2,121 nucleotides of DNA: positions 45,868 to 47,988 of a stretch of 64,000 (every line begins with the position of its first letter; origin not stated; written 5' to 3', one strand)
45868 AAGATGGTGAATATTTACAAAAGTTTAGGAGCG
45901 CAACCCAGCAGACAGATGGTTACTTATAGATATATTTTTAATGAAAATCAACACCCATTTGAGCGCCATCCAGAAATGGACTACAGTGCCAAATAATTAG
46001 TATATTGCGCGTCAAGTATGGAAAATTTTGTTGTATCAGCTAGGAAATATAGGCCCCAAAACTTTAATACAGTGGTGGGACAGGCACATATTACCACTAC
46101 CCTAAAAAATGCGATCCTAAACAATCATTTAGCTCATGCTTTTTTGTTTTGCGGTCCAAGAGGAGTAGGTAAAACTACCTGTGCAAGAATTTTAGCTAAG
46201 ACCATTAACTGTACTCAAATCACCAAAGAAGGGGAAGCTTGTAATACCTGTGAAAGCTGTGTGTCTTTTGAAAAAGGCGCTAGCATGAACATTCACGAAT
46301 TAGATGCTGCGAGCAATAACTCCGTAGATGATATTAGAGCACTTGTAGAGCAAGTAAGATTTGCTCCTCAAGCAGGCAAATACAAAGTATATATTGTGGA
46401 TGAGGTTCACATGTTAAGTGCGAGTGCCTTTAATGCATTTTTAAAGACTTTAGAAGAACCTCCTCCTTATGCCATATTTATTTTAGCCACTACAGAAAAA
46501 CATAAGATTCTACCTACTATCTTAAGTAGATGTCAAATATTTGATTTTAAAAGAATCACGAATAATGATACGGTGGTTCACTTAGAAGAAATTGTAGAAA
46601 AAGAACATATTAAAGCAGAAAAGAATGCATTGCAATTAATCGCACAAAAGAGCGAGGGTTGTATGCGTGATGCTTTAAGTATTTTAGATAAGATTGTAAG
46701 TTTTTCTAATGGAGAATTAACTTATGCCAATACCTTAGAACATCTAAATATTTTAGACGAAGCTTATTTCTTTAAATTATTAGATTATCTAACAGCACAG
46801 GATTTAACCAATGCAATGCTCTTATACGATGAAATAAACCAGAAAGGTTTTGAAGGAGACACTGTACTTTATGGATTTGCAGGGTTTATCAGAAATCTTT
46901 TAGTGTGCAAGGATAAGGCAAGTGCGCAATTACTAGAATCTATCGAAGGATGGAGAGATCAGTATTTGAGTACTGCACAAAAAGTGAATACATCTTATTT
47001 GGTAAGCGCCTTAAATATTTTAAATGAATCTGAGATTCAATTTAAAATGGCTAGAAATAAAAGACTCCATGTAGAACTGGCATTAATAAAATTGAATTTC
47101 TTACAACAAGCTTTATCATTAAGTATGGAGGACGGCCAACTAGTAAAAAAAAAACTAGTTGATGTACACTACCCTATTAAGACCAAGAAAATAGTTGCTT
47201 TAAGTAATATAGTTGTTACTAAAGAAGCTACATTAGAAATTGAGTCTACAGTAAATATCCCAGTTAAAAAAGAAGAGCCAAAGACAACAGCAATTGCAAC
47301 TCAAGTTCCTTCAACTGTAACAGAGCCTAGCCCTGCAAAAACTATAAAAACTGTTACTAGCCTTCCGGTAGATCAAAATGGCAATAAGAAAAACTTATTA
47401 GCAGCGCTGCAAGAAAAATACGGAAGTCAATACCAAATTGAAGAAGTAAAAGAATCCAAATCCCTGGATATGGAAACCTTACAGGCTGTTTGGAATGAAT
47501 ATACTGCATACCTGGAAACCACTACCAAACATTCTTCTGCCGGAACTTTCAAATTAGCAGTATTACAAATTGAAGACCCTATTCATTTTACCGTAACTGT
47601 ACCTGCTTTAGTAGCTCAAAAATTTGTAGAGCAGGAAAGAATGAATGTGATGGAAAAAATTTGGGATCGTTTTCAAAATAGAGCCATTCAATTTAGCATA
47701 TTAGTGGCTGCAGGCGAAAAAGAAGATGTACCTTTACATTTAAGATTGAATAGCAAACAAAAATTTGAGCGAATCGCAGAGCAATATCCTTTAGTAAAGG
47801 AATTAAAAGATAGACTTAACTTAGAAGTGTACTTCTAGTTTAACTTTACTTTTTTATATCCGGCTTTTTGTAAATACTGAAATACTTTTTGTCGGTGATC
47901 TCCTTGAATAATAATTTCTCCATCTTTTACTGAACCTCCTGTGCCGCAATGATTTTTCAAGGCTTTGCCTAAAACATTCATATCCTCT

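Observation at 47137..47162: A10 slippery run at the gamma/tau boundary of dnaX, with stops in both shifted frames: candidate programmed slippage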

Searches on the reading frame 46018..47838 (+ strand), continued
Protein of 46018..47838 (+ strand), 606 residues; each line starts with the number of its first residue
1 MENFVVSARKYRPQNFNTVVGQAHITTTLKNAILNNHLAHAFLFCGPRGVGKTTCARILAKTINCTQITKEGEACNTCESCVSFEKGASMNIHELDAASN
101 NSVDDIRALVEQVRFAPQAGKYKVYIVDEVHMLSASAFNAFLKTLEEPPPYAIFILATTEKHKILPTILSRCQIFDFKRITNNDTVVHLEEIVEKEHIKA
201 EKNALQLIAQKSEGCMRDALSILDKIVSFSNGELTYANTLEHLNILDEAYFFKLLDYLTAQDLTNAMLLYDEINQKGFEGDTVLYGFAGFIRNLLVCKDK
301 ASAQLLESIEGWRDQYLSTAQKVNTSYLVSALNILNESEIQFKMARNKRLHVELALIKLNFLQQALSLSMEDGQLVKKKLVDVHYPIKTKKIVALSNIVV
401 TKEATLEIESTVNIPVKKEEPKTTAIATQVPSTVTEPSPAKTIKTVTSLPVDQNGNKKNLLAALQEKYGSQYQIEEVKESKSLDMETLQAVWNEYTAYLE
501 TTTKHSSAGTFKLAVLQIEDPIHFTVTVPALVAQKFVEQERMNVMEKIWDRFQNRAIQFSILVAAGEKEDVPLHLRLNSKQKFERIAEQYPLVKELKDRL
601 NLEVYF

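Call 7: find_related_loci(query=window:46018-47838:+, collection=genome_contigs, flank=2500)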
Query window:46018-47838:+ (606 aa) in genome_contigs; peptide patterns used: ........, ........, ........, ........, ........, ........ (x = any residue, [..] = any of these).
600 stretches matched a pattern (row limit reached: there are more); 597 encode a relative of the query (tblastn E <= 1e-3); the best 80 are kept; 80 distinct loci.
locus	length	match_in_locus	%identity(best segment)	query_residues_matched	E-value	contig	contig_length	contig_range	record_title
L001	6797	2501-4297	81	1-606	0e+0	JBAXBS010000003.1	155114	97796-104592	MAG: Chitinophagaceae bacterium isolate ELA173 MAG173_3, whole genome shotgun sequence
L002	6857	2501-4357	80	1-606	0e+0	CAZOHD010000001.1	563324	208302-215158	MAG TPA_asm: uncultured Sediminibacterium sp. isolate SRP219642_co6_174 genome assembly, contig: NODE_1_length_563324_co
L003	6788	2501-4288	81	1-606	0e+0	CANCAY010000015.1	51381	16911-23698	MAG: Chitinophagaceae bacterium isolate JR-DAM-100519-106 genome assembly, contig: JR-DAM-100519-C818, whole genome shot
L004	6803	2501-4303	80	1-606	0e+0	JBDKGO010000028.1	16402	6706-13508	MAG: Bacteroidota bacterium isolate farmington_2019_sw_WHONDRS-S19S_0053_F_bin.23 scaffold_473, whole genome shotgun seq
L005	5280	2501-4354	80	1-606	0e+0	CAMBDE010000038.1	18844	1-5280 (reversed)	MAG: Chitinophaga pinensis isolate MsH-01oct19-3 genome assembly, contig: MsH-01oct19-C5598, whole genome shotgun sequen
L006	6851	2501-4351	78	1-606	0e+0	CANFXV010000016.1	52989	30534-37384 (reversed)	MAG: Bacteroidetes bacterium isolate Jr-16oct17-87 genome assembly, contig: Jr-16oct17-C1186, whole genome shotgun seque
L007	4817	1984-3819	77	1-606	0e+0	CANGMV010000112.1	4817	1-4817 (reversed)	MAG: Bacteroidetes bacterium isolate Jr-7aug17-151 genome assembly, contig: Jr-7aug17-C32374, whole genome shotgun seque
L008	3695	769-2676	74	1-606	0e+0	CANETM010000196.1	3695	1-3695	MAG: Bacteroidetes bacterium isolate CE-Oct18-101 genome assembly, contig: CE-Oct18-C54655, whole genome shotgun sequenc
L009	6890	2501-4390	75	1-606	0e+0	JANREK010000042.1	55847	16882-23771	MAG: Sediminibacterium sp. isolate MAG_293 P22051_112_S34_metaspades_912_55847_cov_10, whole genome shotgun sequence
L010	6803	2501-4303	71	1-606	0e+0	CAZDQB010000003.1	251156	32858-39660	MAG TPA_asm: uncultured Sediminibacterium sp. isolate SRP285395_co2_403 genome assembly, contig: NODE_41_length_251156_c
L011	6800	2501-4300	72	1-606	0e+0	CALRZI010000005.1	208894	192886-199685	MAG: Chitinophaga pinensis isolate JJ-MAC1KOLA6-346-2-mx-bin654 genome assembly, contig: JJ-MAC1KOLA6-346-C16, whole gen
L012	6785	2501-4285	72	1-606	0e+0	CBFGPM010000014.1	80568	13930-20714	MAG TPA_asm: uncultured Sediminibacterium sp. isolate SRR14536362_binner123_Refined_65 genome assembly, contig: ERZ27321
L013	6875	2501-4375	69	1-606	0e+0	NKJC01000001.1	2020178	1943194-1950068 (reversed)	MAG: Chitinophagaceae bacterium BSSC1 NODE_2, whole genome shotgun sequence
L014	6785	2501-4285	70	1-606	0e+0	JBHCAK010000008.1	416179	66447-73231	MAG: Sediminibacterium sp. isolate Z5-A1_MAG_6 Z5-A1__47792, whole genome shotgun sequence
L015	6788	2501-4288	69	1-606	0e+0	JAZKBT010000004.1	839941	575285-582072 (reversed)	MAG: Bacteroidota bacterium isolate ADI_H3L2_122-bin003 ADIH3L2_B003_0_000000000004, whole genome shotgun sequence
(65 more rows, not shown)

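Call 42: search_solved_structures(query=window:46018-47838:+, max_evalue=1e-20, show_alignments=2)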
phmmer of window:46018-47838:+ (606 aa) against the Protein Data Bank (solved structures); distinct sequences matched with E-value up to 1e-20: 12.
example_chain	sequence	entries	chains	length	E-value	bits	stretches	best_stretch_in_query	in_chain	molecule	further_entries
3glh_B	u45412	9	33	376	7.7e-70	239.4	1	4-357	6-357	DNA polymerase III subunit tau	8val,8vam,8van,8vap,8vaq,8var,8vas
9oyl_B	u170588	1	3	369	8e-70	239.4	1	4-311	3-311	DNA polymerase III subunit tau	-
1jr3_A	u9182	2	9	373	8.1e-70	239.3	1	4-357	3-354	DNA polymerase III subunit gamma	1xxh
1xxi_B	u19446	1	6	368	8.1e-70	239.3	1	4-300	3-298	DNA polymerase III subunit gamma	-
3glf_B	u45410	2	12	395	9.2e-70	239.2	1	4-357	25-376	DNA polymerase III subunit tau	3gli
8giy_B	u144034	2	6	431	1.2e-69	238.8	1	4-357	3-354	DNA polymerase III subunit tau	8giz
8gj0_B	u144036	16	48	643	3.5e-69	237.3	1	4-311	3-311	DNA polymerase III subunit tau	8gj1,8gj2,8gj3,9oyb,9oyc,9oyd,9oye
3glg_B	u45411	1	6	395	4.5e-69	236.9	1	4-357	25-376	DNA polymerase III subunit tau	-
1njf_A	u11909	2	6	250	2e-65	224.9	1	4-235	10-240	DNA polymerase III subunit gamma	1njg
1iqp_A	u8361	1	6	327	7.1e-23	84.4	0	9-228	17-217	RFCS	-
2chq_A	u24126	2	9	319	2.1e-21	79.5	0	1-307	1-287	REPLICATION FACTOR C SMALL SUBUNIT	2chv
2chg_A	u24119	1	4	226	3.5e-21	78.8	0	1-240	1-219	REPLICATION FACTOR C SMALL SUBUNIT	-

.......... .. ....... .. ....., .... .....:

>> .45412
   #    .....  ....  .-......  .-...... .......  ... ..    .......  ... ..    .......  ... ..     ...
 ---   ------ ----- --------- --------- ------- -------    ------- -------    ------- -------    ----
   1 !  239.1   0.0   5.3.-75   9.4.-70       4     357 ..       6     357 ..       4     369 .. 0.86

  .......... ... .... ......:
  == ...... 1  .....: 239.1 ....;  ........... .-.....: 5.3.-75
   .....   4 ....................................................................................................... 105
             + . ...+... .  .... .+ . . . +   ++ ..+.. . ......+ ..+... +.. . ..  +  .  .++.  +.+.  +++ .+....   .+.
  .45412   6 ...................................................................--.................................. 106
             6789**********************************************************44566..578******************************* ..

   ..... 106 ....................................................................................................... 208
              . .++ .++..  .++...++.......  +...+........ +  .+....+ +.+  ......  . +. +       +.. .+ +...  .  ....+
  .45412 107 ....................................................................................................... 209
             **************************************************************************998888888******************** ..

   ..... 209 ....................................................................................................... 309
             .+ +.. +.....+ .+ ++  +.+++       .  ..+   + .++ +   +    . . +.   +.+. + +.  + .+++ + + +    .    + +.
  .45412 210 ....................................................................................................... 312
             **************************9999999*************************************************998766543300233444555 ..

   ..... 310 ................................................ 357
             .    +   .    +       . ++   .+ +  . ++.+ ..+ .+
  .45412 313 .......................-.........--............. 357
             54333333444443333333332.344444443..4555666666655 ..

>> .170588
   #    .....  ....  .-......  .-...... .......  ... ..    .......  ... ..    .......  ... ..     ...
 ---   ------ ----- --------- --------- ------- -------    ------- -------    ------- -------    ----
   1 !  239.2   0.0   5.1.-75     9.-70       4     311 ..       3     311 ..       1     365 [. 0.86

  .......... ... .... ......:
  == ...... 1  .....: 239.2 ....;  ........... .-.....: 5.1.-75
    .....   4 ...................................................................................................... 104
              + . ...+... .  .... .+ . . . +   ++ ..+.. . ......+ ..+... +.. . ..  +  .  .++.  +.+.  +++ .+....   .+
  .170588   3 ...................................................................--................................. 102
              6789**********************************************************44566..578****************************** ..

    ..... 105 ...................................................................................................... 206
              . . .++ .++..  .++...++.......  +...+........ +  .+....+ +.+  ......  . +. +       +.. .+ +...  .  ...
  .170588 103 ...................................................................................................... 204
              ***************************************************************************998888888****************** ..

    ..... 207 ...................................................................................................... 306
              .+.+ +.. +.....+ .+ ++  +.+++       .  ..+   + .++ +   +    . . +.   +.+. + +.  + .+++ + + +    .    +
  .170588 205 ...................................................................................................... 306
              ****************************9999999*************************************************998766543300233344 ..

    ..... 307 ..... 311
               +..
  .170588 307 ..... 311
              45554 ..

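Call 47: find_encoding_contigs(protein=P0095, flank=1500, max_places=3)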
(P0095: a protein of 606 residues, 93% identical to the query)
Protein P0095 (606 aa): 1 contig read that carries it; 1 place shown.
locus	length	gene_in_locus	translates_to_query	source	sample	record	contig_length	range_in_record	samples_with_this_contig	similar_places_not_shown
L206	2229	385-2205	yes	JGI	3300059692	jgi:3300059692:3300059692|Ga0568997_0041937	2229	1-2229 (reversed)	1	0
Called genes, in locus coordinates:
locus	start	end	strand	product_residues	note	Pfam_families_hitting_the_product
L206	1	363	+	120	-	?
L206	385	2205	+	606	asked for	PF05496:RuvB_N (faint), PF13177:DNA_pol3_delta2, PF13401:AAA_22 (weak), PF00004:AAA, PF21960:RCF1-5-like_lid (faint), PF22608:DNAX_ATPase_lid, PF12169:DNA_pol3_gamma3, PF28557:DUF8439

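Call 48: find_encoding_contigs(protein=P0040, flank=1500, max_places=3)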
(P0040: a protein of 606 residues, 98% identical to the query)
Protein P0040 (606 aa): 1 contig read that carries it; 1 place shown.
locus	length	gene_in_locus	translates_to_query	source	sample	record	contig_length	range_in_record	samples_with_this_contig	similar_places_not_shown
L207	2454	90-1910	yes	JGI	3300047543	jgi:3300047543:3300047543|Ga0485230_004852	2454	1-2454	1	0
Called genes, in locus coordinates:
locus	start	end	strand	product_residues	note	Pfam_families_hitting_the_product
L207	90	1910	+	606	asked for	PF05496:RuvB_N (faint), PF13177:DNA_pol3_delta2, PF13401:AAA_22 (weak), PF00004:AAA, PF21960:RCF1-5-like_lid (faint), PF22608:DNAX_ATPase_lid, PF12169:DNA_pol3_gamma3, PF28557:DUF8439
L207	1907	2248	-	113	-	PF01253:SUI1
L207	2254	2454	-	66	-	?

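Call 60: search_protein_representatives(protein=window:46018-47838:+)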
Query: 606 residues. Proteins with E-value up to 0.001 (for the whole library): 72713; up to 1e-10: 43479; up to 1e-30: 15937. The best 150 are listed.
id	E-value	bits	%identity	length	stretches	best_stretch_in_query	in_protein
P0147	9.1e-263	889.4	69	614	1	1-604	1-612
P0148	3.8e-191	653.0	74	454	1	1-404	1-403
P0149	8.3e-177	605.7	51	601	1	1-602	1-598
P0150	7.8e-169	579.4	51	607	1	2-602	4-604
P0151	6.3e-165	566.5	51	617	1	2-604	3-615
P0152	2.7e-160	551.2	47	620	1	2-604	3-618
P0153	5.3e-154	530.5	48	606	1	1-606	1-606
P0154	1.1e-151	522.8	46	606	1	1-604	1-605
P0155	1.1e-151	522.8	46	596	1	2-606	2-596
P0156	7.6e-151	520.0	47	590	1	1-604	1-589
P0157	9.2e-150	516.5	47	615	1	2-604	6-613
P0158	1.1e-148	512.9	46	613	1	4-603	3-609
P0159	2.7e-147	508.3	48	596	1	1-605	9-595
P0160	6.3e-146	503.8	45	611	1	1-606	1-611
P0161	2.2e-144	498.7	46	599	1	2-602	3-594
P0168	1.1e-142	493.2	47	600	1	1-606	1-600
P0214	1.4e-133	463.1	41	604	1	1-603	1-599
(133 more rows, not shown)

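Call 62: find_encoding_contigs(protein=P0168, flank=300, max_places=2)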
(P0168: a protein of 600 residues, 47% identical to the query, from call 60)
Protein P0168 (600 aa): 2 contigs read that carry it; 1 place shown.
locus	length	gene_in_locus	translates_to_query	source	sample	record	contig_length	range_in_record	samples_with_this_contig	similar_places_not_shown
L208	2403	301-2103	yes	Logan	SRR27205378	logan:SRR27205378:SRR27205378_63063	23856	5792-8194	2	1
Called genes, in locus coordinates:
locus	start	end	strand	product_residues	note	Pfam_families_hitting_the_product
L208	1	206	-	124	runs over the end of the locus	PF00903:Glyoxalase, PF13669:Glyoxalase_4 (weak), PF18029:Glyoxalase_6 (weak)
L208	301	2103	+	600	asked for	PF03215:Rad17 (faint), PF13177:DNA_pol3_delta2, PF13401:AAA_22 (weak), PF00004:AAA, PF21960:RCF1-5-like_lid (weak), PF22608:DNAX_ATPase_lid, PF12169:DNA_pol3_gamma3 (weak), PF28557:DUF8439, +1 more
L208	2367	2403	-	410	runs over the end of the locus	PF04389:Peptidase_M28, PF01546:Peptidase_M20 (weak), PF13180:PDZ_2, PF17820:PDZ_6 (weak)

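Call 63: find_encoding_contigs(protein=P0214, flank=300, max_places=2)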
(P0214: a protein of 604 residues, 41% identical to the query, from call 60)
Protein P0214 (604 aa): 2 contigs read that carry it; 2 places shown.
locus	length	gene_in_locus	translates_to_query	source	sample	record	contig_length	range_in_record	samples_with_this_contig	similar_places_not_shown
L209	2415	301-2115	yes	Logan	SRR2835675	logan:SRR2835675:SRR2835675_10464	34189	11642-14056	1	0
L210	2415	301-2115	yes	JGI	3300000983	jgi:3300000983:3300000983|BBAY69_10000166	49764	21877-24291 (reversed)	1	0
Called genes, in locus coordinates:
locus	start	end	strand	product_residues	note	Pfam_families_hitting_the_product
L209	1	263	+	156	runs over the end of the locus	-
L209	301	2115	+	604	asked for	PF05496:RuvB_N (weak), PF13177:DNA_pol3_delta2, PF13401:AAA_22 (weak), PF00004:AAA, PF22608:DNAX_ATPase_lid, PF12169:DNA_pol3_gamma3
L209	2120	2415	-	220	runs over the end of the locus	PF22544:HYDIN_VesB_CFA65-like_Ig (faint), PF07610:DUF1573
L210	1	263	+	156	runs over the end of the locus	-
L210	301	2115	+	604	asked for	PF05496:RuvB_N (weak), PF13177:DNA_pol3_delta2, PF13401:AAA_22 (weak), PF00004:AAA, PF22608:DNAX_ATPase_lid, PF12169:DNA_pol3_gamma3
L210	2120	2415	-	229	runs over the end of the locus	PF07610:DUF1573, PF22544:HYDIN_VesB_CFA65-like_Ig (faint)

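Call 64: find_encoding_contigs(protein=P0154, flank=300, max_places=2)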
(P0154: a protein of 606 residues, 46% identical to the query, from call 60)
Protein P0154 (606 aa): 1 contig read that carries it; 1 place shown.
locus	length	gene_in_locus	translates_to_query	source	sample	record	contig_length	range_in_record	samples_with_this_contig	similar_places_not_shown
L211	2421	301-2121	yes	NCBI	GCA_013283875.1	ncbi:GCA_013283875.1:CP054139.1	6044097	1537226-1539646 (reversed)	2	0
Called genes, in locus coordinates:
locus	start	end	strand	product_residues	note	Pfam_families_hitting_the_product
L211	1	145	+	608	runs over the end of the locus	PF13091:PLDc_2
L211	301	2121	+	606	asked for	PF05496:RuvB_N (weak), PF13177:DNA_pol3_delta2, PF13401:AAA_22 (weak), PF00004:AAA, PF22608:DNAX_ATPase_lid, PF12169:DNA_pol3_gamma3 (weak), PF28557:DUF8439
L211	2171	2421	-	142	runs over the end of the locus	-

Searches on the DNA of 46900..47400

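Call 59: search_rna_families(source=window, start=46900, end=47400, threshold=evalue, max_evalue=10)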
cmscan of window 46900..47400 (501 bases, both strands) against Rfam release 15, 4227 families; matches with E-value up to 10: 1.
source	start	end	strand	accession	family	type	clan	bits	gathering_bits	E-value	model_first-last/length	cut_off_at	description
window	46957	46983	-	RF00039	DicF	Gene; antisense;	-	13.5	48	3.6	1-52/52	no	DicF RNA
